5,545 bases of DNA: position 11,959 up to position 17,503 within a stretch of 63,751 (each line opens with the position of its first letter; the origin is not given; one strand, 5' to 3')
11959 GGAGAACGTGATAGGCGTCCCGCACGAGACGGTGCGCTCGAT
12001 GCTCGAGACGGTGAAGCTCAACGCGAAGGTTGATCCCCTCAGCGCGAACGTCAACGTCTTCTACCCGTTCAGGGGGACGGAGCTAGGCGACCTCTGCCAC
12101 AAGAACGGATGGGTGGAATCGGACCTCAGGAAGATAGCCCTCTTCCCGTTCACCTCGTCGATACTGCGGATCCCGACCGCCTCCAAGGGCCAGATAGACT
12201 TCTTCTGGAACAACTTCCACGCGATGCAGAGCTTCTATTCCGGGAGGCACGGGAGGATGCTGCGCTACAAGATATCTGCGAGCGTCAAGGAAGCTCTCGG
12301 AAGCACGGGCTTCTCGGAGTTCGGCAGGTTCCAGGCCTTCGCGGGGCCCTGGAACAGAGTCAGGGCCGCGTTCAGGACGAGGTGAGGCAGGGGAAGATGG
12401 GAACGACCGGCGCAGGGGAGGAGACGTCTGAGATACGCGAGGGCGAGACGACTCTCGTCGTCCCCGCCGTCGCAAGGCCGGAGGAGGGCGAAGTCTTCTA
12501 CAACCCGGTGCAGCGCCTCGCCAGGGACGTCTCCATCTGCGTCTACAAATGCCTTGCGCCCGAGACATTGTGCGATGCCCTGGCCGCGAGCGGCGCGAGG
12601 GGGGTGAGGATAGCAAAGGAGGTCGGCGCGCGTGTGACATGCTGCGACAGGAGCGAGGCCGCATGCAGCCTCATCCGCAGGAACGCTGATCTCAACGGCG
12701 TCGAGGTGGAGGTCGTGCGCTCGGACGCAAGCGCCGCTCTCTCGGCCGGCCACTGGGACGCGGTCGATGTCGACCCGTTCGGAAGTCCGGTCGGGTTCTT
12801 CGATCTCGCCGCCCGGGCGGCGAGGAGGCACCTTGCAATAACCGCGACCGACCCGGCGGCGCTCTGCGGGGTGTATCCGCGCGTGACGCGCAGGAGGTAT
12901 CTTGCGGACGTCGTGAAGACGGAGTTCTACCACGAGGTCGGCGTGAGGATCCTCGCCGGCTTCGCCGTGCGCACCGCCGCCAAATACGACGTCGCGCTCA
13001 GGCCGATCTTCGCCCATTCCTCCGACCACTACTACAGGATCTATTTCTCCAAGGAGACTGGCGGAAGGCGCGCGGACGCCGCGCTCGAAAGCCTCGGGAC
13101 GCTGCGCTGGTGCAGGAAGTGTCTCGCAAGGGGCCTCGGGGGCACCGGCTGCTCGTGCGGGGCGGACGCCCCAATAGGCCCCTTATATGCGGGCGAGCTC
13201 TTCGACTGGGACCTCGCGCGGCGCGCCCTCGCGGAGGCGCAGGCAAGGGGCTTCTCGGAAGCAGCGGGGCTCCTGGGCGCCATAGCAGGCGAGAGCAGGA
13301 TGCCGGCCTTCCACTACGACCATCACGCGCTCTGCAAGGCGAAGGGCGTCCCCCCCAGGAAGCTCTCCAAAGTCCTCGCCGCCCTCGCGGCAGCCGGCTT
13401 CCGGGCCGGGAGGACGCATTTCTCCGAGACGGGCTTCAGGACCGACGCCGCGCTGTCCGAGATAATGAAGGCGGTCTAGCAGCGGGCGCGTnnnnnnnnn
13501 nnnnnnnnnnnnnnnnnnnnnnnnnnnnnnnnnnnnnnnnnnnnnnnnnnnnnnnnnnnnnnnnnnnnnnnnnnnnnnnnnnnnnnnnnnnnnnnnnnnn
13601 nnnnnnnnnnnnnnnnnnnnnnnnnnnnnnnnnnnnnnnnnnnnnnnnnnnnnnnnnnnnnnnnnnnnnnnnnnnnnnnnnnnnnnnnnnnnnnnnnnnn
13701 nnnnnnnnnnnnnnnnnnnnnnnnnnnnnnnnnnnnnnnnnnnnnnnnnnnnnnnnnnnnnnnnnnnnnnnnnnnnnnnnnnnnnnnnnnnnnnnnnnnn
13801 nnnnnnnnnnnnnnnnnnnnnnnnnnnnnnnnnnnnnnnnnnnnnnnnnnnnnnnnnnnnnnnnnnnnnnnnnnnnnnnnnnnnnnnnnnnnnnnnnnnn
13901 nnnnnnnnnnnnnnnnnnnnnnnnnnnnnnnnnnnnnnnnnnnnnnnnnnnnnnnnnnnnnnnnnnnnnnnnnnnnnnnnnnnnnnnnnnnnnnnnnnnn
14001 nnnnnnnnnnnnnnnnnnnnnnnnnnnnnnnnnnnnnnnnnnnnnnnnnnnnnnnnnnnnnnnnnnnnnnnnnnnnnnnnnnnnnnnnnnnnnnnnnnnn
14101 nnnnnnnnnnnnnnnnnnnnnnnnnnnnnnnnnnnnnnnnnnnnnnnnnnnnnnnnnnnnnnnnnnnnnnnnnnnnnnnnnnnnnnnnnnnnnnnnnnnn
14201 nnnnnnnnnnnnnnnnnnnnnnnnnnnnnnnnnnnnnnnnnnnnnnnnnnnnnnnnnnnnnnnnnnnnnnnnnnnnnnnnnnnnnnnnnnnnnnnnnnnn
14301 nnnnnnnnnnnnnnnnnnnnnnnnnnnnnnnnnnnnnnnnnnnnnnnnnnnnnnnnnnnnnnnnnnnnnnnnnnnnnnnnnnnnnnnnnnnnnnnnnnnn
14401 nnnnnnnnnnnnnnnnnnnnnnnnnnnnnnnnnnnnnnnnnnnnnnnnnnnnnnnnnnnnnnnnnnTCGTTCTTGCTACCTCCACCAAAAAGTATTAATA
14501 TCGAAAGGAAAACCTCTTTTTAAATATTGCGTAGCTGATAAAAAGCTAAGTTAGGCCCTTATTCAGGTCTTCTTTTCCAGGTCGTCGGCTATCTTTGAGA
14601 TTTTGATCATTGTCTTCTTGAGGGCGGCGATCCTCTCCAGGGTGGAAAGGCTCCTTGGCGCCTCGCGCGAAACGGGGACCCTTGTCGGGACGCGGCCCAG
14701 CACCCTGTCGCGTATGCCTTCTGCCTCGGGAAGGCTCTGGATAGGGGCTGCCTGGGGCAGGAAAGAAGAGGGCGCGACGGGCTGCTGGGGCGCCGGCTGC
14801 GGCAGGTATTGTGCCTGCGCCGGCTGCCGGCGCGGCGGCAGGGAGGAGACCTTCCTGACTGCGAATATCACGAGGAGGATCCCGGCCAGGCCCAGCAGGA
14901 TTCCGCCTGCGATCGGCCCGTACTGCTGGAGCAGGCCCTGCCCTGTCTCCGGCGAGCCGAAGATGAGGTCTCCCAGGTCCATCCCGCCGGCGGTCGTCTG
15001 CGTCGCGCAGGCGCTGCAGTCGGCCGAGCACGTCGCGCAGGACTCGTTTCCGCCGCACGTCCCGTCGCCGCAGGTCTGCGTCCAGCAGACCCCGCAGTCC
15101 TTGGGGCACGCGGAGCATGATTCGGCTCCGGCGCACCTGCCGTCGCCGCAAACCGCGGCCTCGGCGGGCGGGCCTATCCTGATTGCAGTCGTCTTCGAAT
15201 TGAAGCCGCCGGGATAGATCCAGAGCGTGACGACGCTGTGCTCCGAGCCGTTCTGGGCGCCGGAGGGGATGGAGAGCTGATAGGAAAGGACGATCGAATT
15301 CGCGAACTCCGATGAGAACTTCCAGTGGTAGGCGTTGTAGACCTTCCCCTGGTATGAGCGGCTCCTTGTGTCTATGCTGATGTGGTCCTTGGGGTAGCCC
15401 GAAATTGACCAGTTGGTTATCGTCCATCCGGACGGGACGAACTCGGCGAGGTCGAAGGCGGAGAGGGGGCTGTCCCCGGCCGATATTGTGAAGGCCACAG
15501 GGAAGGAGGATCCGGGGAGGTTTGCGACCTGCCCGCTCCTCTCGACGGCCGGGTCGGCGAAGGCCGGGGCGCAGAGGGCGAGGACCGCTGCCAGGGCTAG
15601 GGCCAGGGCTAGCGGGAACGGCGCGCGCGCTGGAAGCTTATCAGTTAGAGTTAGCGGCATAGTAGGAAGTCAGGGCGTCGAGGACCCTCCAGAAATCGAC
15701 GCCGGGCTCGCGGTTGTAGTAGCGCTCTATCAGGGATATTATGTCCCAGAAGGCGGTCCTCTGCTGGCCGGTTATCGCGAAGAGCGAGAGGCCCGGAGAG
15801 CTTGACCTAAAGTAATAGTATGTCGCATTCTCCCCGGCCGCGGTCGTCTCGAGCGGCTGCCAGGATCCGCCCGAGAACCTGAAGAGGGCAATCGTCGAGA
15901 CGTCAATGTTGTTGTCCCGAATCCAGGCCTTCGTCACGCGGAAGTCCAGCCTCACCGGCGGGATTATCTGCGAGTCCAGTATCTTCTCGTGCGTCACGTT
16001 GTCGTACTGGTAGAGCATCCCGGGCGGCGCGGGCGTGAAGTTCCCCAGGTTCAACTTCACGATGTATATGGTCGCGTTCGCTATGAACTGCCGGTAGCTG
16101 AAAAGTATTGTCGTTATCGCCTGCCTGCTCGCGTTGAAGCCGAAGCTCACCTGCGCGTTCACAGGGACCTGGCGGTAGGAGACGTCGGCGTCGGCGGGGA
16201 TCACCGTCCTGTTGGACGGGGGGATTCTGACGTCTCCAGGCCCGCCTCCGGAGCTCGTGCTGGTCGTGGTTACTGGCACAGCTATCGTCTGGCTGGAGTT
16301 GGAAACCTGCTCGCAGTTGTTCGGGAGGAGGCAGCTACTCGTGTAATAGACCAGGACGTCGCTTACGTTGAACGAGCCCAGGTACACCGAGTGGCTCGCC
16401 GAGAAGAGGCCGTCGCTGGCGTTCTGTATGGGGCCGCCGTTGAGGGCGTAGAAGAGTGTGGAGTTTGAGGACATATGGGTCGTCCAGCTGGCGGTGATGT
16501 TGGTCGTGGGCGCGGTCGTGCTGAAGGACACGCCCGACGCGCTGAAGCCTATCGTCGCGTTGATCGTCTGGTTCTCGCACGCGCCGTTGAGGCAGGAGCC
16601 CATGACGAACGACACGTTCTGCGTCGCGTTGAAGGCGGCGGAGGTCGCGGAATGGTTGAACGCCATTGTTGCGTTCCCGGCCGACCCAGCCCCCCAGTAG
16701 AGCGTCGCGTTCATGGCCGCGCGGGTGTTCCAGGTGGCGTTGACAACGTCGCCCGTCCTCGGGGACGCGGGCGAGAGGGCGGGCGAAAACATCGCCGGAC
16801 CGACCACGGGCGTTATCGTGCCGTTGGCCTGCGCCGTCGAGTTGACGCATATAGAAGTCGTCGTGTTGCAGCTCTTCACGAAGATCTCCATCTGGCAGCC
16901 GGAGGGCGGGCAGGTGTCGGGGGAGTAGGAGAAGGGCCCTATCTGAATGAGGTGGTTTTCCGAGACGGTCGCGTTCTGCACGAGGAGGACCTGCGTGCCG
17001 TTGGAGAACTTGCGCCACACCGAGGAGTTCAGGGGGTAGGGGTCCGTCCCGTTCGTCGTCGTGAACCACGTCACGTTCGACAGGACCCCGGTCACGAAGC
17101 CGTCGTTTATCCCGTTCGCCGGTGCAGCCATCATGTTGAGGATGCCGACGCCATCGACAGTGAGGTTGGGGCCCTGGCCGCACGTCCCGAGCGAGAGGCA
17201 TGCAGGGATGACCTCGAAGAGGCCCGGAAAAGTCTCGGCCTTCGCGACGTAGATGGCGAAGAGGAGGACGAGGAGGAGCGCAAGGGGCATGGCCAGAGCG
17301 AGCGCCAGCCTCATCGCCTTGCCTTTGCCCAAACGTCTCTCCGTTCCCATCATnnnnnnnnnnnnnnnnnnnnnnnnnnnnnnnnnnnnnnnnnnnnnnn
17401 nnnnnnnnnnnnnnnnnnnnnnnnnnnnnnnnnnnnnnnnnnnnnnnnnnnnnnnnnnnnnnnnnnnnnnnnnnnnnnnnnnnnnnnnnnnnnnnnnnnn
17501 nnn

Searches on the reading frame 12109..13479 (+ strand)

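Call 15: search_protein_families(library=pfam, proteins=[window:12109-13479:+], max_evalue=0.001)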
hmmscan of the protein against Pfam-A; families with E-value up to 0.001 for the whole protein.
window:12109-13479:+ (456 aa): 2 families
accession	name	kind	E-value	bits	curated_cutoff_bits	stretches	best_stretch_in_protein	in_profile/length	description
PF02005.22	TRM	-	3.3e-84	283.7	27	1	123-455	14-374/376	N2,N2-dimethylguanosine tRNA methyltransferase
PF13649.12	Methyltransf_25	-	0.00022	22.3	27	1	161-219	8-68/97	Methyltransferase domain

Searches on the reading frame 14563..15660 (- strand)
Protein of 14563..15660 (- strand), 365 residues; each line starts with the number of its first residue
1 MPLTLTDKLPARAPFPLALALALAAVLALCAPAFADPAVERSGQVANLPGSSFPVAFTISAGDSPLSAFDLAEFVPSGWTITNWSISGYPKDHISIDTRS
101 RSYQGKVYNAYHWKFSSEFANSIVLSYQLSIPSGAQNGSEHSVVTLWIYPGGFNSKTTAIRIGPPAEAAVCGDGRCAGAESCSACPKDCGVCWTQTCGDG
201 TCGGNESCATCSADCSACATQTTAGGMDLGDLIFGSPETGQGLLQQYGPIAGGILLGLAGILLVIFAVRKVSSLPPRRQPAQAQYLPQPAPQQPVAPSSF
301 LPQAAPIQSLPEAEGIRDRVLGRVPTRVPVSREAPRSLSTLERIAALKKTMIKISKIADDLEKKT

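Call 16: search_protein_families(library=pfam, proteins=[window:14563-15660:-], max_evalue=0.001)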
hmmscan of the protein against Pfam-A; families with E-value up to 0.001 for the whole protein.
window:14563-15660:- (365 aa): 0 families

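Call 62: search_protein_families(library=ncbifam, proteins=[window:14563-15660:-], max_evalue=0.1)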
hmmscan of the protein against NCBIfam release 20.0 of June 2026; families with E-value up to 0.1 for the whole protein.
window:14563-15660:- (365 aa): 0 families

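Call 63: search_protein_families(library=pfam, proteins=[window:14563-15660:-], max_evalue=0.5)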
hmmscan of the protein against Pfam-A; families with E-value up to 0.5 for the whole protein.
window:14563-15660:- (365 aa): 0 families
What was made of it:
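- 14563..15660 (-): 365-aa protein with a signal peptide, two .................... Cys-rich repeats, one transmembrane helix and a cytoplasmic tail. It is the only obviously membrane-anchored product of the cluster and so a candidate anchor. No Pfam or NCBIfam hit (calls 16, 62, 63).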

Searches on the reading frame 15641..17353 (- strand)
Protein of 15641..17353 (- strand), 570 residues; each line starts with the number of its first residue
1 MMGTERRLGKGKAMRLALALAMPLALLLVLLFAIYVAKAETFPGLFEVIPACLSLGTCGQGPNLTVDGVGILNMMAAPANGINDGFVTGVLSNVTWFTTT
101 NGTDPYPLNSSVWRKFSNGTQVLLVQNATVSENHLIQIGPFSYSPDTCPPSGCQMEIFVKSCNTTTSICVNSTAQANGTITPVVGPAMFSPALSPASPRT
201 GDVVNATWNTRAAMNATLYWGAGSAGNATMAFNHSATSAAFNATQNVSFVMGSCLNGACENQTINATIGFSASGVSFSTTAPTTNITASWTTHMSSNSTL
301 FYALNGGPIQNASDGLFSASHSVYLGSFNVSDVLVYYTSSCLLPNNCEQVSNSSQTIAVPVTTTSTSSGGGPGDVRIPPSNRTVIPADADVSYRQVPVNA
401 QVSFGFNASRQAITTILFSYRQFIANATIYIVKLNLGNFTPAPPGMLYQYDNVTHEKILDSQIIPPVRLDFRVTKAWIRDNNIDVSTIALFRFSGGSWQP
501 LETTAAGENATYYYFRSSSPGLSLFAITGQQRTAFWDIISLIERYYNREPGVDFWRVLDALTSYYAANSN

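Call 15: search_protein_families(library=pfam, proteins=[window:15641-17353:-], max_evalue=0.001)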
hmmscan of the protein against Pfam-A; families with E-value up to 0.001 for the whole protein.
window:15641-17353:- (570 aa): 0 families

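Call 62: search_protein_families(library=ncbifam, proteins=[window:15641-17353:-], max_evalue=0.1)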
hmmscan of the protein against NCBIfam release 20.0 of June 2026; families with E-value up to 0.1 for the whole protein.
window:15641-17353:- (570 aa): 1 family
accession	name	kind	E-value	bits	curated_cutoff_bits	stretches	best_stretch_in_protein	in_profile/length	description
TIGR04213.1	PGF_pre_PGF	domain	9.8e-26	90.6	28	1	390-529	10-153/153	PGF-pre-PGF domain-containing protein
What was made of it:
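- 15641..17353 (-): 570-aa secreted, sequon-rich protein with a PGF-pre-PGF domain (residues 390-529). Downstream member of the cluster. TIGR04213 at 90.6 bits, E 9.8e-26 (call 62).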

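Call 63: search_protein_families(library=pfam, proteins=[window:15641-17353:-], max_evalue=0.5)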
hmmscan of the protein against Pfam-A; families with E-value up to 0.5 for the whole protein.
window:15641-17353:- (570 aa): 0 families
